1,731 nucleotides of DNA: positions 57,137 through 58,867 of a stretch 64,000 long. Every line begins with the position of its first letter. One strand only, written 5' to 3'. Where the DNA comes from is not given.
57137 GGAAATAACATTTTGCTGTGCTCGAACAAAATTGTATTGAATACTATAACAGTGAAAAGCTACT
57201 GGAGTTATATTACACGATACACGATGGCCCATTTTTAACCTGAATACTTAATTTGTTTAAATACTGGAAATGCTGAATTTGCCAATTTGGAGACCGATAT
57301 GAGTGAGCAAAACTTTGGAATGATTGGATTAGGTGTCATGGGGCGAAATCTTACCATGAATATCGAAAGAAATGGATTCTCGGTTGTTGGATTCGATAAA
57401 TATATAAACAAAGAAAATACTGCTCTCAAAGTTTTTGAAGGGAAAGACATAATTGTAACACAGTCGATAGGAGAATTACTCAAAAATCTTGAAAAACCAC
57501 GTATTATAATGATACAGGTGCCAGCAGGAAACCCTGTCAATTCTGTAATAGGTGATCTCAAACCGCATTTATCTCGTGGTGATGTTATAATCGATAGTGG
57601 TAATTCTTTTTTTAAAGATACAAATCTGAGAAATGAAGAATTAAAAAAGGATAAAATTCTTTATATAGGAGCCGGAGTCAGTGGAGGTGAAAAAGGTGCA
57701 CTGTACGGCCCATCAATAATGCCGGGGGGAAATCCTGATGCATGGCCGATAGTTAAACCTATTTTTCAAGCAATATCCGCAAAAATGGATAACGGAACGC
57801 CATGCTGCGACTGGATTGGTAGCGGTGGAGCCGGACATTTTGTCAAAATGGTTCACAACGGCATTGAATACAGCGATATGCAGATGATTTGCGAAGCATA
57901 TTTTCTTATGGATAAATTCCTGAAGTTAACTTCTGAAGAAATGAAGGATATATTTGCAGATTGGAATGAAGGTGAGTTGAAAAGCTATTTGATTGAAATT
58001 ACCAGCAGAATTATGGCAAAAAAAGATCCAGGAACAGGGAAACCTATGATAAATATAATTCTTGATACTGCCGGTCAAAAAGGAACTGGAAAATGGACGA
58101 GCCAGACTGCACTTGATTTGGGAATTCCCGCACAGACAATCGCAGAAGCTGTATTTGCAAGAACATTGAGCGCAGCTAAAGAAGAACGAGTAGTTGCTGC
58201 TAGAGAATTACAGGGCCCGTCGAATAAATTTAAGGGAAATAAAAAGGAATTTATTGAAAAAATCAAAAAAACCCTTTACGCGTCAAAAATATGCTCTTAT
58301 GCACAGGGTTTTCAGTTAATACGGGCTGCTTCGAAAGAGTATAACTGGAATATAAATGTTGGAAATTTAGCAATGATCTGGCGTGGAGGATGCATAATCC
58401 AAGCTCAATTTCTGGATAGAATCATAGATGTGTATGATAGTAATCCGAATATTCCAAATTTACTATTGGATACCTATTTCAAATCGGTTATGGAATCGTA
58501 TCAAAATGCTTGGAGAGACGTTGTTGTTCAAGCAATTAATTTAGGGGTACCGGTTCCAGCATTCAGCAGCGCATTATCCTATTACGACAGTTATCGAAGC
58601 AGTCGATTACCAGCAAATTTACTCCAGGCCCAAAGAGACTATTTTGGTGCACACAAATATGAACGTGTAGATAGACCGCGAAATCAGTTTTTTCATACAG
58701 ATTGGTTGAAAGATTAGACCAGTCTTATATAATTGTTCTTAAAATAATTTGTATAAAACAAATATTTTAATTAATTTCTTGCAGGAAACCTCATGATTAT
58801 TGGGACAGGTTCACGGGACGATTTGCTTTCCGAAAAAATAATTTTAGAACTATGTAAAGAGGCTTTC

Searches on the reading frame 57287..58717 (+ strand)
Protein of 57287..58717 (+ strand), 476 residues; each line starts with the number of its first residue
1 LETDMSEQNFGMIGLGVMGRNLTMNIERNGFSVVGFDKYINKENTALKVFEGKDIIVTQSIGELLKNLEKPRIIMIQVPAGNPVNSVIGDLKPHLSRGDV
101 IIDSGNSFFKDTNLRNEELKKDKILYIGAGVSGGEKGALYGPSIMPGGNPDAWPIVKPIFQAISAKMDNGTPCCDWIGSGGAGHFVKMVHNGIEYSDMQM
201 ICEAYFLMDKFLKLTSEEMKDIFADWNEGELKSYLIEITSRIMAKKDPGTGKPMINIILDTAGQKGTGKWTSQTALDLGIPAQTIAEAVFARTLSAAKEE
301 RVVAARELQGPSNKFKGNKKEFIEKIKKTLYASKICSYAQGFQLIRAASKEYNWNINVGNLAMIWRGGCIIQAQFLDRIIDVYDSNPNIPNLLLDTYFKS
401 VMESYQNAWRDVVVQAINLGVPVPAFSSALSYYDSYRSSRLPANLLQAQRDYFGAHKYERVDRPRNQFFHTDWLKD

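Call 67: search_protein_families(library=ncbifam, proteins=[window:57287-58717:+], max_evalue=1e-10)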
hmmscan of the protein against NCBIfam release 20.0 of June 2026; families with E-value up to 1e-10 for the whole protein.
window:57287-58717:+ (476 aa): 7 families
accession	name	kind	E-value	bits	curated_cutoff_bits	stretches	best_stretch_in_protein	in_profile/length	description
TIGR00873.1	gnd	equivalog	7.2e-210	697.6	426.7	1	9-474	1-466/467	decarboxylating NADP(+)-dependent phosphogluconate dehydrogenase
NF006765.0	PRK09287.1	equivalog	1.2e-207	690.5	413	1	6-475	2-469/476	NADP-dependent phosphogluconate dehydrogenase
NF007161.0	PRK09599.1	subfamily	9.2e-83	277.9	271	2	9-300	2-280/302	NADP-dependent phosphogluconate dehydrogenase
TIGR00872.1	gnd_rel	equivalog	2e-65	220.9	297.2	1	10-299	3-276/299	phosphogluconate dehydrogenase (NAD(+)-dependent, decarboxylating)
TIGR01505.1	tartro_sem_red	equivalog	4.1e-13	49.2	340.75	1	11-210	3-192/291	2-hydroxy-3-oxopropionate reductase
NF008592.0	PRK11559.1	equivalog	8e-13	48.3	397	1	8-207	3-192/296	2-hydroxy-3-oxopropionate reductase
NF043037.1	ThreonDh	equivalog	2.1e-11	43.8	350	1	8-193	3-179/297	L-threonate dehydrogenase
